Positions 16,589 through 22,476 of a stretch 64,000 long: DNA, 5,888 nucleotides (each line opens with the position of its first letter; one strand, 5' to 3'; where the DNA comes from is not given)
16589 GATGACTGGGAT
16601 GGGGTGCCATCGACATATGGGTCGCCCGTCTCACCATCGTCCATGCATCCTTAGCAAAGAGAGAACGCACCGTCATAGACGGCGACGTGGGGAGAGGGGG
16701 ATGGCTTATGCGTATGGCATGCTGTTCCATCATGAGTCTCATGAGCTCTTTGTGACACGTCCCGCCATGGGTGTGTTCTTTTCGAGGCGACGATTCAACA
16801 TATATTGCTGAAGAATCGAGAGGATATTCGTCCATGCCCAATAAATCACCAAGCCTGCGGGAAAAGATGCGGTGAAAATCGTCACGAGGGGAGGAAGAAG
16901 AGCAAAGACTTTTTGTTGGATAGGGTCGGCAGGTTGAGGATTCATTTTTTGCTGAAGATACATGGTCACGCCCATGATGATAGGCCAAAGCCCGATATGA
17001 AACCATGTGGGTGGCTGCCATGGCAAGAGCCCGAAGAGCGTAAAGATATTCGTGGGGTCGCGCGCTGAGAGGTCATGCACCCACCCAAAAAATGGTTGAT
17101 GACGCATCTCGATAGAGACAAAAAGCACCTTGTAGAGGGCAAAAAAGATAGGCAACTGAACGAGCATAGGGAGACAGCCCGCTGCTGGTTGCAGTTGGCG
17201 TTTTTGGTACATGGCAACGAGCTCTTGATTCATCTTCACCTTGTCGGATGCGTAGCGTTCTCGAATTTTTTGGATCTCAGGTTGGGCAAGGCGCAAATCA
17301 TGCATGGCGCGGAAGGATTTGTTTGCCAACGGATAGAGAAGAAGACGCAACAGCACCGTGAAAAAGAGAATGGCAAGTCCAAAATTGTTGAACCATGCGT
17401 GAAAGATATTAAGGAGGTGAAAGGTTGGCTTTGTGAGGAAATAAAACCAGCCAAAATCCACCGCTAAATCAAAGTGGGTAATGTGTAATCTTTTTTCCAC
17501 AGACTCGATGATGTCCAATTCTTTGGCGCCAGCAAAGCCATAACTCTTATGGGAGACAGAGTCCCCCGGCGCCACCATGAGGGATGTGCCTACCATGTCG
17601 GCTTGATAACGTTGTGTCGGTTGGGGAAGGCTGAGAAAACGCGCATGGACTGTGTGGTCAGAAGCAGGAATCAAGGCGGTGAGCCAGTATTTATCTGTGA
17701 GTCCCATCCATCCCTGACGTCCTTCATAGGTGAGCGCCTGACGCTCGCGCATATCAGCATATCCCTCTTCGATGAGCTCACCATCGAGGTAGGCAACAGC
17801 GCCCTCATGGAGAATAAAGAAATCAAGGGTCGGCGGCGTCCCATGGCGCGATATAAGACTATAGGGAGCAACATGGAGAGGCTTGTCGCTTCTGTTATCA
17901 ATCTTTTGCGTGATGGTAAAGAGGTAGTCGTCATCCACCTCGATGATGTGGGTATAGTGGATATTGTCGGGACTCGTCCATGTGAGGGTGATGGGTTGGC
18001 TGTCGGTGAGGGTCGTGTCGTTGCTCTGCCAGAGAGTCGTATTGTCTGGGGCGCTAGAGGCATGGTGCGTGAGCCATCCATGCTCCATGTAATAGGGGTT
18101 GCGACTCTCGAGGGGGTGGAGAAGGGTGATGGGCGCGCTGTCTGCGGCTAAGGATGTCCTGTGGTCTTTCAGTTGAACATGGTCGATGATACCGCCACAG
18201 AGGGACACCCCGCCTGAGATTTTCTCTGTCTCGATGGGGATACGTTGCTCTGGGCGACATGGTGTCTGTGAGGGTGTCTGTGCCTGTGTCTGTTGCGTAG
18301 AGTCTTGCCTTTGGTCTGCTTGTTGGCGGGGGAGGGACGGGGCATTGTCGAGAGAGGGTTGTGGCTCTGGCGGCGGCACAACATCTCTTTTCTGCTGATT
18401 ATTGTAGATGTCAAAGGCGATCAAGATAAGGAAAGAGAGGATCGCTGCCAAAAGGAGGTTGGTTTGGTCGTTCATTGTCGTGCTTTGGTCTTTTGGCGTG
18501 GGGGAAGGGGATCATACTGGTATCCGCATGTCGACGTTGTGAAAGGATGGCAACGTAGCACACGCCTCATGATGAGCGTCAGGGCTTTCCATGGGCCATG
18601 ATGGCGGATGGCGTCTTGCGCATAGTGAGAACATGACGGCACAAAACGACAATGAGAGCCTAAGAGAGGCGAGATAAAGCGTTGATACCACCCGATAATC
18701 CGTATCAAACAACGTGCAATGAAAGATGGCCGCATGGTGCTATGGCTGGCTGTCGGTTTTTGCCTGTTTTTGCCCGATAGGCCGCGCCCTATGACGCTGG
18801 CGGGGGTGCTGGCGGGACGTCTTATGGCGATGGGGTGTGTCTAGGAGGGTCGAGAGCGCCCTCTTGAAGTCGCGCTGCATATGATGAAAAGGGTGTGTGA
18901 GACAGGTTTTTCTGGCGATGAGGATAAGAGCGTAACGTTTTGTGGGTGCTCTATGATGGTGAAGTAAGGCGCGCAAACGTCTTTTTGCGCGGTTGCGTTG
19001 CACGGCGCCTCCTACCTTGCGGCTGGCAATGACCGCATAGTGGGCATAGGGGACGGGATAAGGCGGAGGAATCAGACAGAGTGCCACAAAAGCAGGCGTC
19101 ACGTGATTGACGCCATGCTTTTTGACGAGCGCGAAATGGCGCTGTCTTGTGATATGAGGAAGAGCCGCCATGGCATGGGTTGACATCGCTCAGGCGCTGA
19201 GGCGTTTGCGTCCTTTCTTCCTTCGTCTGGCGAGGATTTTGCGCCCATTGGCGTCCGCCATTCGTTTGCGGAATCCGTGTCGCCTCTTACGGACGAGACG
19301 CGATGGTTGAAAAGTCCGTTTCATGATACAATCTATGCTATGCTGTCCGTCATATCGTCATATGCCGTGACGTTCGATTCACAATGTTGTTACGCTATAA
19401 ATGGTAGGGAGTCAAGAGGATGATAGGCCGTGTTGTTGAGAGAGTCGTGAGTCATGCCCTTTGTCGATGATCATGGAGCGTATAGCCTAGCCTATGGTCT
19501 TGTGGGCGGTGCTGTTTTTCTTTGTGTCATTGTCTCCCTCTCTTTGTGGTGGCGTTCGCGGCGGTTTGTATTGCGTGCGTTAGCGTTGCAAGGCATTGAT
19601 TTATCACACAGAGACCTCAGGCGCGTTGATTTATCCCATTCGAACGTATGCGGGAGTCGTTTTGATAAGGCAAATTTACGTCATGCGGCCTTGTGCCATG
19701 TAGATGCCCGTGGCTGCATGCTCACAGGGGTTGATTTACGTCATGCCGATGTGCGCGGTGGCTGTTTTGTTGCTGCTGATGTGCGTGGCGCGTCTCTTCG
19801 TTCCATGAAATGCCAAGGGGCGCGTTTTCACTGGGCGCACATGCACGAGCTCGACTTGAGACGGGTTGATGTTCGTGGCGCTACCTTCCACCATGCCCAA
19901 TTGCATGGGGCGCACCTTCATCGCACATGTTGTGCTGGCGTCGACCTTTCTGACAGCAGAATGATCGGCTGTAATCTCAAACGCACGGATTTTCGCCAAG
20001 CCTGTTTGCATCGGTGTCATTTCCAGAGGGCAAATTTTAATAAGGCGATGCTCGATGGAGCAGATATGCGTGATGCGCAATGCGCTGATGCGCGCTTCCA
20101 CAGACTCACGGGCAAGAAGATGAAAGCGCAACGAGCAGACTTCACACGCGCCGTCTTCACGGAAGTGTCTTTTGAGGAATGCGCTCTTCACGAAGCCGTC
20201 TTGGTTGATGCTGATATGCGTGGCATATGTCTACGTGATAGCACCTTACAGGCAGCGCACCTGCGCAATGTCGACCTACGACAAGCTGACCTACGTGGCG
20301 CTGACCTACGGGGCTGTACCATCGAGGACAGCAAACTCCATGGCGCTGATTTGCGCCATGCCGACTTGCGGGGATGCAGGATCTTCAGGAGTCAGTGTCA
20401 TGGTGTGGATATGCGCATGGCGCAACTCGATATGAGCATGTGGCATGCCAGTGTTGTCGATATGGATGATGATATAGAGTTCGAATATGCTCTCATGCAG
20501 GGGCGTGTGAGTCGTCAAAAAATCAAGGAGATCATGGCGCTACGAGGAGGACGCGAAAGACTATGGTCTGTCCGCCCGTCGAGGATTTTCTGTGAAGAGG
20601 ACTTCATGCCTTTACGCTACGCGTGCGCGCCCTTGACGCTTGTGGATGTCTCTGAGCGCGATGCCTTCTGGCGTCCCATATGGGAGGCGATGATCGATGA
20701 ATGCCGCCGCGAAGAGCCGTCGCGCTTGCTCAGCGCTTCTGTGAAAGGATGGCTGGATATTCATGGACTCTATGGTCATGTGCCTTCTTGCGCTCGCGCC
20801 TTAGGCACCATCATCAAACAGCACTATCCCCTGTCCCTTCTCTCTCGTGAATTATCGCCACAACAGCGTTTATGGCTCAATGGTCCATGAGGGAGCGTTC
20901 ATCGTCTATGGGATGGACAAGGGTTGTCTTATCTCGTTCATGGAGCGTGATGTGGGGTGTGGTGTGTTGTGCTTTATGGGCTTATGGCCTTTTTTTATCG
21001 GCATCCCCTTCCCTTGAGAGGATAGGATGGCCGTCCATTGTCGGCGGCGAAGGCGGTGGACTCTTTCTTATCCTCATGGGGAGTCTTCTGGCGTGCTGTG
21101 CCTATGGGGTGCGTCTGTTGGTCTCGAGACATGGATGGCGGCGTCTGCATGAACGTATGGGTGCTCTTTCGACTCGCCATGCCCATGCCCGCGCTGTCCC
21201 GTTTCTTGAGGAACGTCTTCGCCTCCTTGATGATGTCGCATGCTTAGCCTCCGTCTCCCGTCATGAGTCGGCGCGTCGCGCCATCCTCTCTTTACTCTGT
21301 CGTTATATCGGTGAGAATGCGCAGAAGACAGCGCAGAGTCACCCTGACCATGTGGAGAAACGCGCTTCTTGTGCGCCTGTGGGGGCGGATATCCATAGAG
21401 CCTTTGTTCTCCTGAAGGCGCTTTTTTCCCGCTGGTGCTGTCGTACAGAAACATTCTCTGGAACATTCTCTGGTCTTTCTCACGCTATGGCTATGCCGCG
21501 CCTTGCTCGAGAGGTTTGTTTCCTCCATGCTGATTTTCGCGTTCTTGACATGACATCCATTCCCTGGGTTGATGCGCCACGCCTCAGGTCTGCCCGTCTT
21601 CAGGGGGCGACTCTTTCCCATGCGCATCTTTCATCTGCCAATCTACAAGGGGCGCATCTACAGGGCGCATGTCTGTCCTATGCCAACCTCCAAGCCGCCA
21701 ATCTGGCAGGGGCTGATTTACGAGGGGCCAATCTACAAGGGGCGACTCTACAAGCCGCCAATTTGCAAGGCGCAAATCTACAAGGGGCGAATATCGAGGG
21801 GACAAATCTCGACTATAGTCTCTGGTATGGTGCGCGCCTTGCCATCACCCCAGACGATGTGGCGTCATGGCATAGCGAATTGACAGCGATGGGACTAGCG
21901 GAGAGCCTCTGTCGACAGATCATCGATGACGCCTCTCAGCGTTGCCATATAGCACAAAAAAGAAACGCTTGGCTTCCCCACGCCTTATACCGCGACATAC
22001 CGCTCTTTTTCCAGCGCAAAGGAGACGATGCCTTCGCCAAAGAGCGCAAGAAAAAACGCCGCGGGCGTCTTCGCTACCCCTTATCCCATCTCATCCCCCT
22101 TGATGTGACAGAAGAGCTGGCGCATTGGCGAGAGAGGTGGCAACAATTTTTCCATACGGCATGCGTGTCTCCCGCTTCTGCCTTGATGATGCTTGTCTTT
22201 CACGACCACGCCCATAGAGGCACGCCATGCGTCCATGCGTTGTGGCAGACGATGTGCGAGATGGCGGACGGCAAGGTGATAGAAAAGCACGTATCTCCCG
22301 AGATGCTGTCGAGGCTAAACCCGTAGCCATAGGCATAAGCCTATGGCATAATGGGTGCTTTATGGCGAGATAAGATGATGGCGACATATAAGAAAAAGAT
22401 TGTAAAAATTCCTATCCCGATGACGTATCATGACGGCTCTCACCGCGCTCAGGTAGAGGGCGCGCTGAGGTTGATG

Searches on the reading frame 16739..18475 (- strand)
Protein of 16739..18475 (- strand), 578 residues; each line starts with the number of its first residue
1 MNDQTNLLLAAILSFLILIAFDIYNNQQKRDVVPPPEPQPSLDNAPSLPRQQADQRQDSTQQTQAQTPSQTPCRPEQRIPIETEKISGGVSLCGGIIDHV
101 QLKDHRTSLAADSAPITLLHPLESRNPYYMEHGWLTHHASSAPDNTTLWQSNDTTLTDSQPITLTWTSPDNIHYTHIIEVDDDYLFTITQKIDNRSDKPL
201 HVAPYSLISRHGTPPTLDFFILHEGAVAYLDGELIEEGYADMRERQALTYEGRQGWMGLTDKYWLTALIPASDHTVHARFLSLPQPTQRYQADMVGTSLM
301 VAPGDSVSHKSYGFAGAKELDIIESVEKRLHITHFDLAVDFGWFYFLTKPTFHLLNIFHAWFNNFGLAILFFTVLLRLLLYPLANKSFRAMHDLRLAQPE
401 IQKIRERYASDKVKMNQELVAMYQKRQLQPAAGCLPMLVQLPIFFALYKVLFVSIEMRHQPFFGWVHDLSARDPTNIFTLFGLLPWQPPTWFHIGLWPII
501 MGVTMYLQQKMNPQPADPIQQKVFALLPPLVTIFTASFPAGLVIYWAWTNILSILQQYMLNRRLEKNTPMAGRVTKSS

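Call 9: search_protein_families(library=ncbifam, proteins=[window:16739-18475:-], max_evalue=0.00001)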
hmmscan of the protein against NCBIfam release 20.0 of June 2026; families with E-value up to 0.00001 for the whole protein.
window:16739-18475:- (578 aa): 20 families
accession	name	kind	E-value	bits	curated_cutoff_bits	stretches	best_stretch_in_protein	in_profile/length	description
NF002353.0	PRK01318.1-4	equivalog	4.7e-212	705.8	365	1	1-575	2-587/596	membrane protein insertase YidC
NF002352.0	PRK01318.1-3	equivalog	1.3e-107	361.3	447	1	5-568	4-556/562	membrane protein insertase YidC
NF002351.0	PRK01318.1-1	equivalog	2.1e-92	310.6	740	1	1-567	1-537/545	membrane protein insertase YidC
TIGR03593.1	yidC_nterm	equivalog_domain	2.7e-77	260.8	58.25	1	5-362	2-362/363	membrane protein insertase YidC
NF002357.0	PRK01318.2-4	equivalog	2e-76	257.9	479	1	2-568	6-520/532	membrane protein insertase YidC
TIGR03592.1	yidC_oxa1_cterm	subfamily_domain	4.9e-62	209.4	84.3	1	364-562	1-191/191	membrane protein insertase YidC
NF002354.0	PRK01318.2-1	equivalog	1.1e-51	176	1094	1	338-573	326-543/548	membrane protein insertase YidC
NF002356.0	PRK01318.2-3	equivalog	3.5e-48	164.4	460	1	6-564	4-575/627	membrane protein insertase YidC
NF002355.0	PRK01318.2-2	equivalog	8.8e-47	159.9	891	1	337-567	369-600/602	membrane protein insertase YidC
NF002168.0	PRK01001.1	equivalog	4.2e-44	151.1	670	1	275-568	474-782/795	membrane protein insertase YidC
NF002358.0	PRK01318.2-5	equivalog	7.2e-41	140.6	605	1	306-564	276-539/545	membrane protein insertase YidC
NF002803.0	PRK02944.1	equivalog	8.3e-35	120.4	377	2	343-479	36-175/255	YidC family membrane integrase SpoIIIJ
NF002359.0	PRK01318.2-6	equivalog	1.3e-33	116.2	600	1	310-554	328-571/624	membrane protein insertase YidC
NF002734.0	PRK02654.1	equivalog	3.2e-27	95.4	324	1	341-451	3-116/384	membrane protein insertase YidC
NF002350.0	PRK01315.1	equivalog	9.3e-27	94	282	1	365-457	42-134/329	membrane protein insertase YidC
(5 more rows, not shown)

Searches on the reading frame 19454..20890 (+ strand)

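Call 9: search_protein_families(library=ncbifam, proteins=[window:19454-20890:+], max_evalue=0.00001)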
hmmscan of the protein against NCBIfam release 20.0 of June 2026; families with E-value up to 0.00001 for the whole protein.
window:19454-20890:+ (478 aa): 16 families
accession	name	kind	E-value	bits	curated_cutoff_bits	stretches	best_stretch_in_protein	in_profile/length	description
NF052603.1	penta_Alr5209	equivalog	1.7e-42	144.1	125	3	122-208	11-98/113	Alr5209 family pentapeptide repeat protein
NF047416.1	penta_HetL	equivalog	4.6e-36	124.3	260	3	227-327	47-147/218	heterocyst differentiation pentapeptide repeat protein HetL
NF011743.0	PRK15196.1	equivalog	4.6e-28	98.1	354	3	90-255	169-334/350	type III secretion system effector PipB2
NF033086.2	penta_rpt_Qnr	equivalog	3.2e-22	79.3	240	2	52-235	4-178/211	Qnr family pentapeptide repeat protein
NF011744.0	PRK15197.1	equivalog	2.3e-20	72.9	274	0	45-125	171-251/291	SPI-2 type III secretion system effector PipB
NF012152.0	penta_rpt_QnrC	exception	8.3e-20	71.7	500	1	46-232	9-181/221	QnrC family quinolone resistance pentapeptide repeat protein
NF000349.1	mfpA_AE000516.2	equivalog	1.9e-19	70.2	360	1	170-342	4-167/183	pentapeptide repeat protein MfpA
NF000421.1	penta_rpt_QnrVC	exception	4e-17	62.9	460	1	48-231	11-180/218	QnrVC family quinolone resistance pentapeptide repeat protein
NF000071.4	penta_rpt_QnrA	exception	7.1e-17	61.9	450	1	52-231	10-180/218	QnrA family quinolone resistance pentapeptide repeat protein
NF038182.1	penta_rpt_SmQnr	exception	3.6e-16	59.6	460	2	155-325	26-192/215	SmQnr family pentapeptide repeat protein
NF012151.0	penta_rpt_QnrAS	exception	1.6e-14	54.5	490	1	50-229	13-178/218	QnrAS family quinolone resistance pentapeptide repeat protein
NF000056.3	penta_rpt_QnrS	exception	9.9e-14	51.5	460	2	49-211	12-160/218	QnrS family quinolone resistance pentapeptide repeat protein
NF033375.2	penta_rpt_QnrE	exception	1.5e-13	51.2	480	1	144-315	24-201/214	QnrE family quinolone resistance pentapeptide repeat protein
NF000420.1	penta_rpt_QnrB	exception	2.8e-13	50.3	460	1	140-315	20-201/214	QnrB family quinolone resistance pentapeptide repeat protein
NF000139.2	penta_rpt_QnrD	exception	1e-08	35.5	425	1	151-311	31-202/214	QnrD family quinolone resistance pentapeptide repeat protein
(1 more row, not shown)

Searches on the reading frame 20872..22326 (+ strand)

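Call 80: search_protein_families(library=ncbifam, proteins=[window:20872-22326:+], max_evalue=1e-10)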
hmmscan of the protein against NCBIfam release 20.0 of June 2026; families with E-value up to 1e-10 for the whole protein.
window:20872-22326:+ (484 aa): 4 families
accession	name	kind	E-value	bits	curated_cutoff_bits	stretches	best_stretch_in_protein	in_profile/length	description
NF052603.1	penta_Alr5209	equivalog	7.5e-21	74.4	125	1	237-309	24-96/113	Alr5209 family pentapeptide repeat protein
NF047416.1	penta_HetL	equivalog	2.6e-17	63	260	1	217-329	20-131/218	heterocyst differentiation pentapeptide repeat protein HetL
NF011744.0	PRK15197.1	equivalog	2e-12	46.9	274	1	218-315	162-253/291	SPI-2 type III secretion system effector PipB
NF011743.0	PRK15196.1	equivalog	1.8e-11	43.6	354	0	260-318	151-209/350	type III secretion system effector PipB2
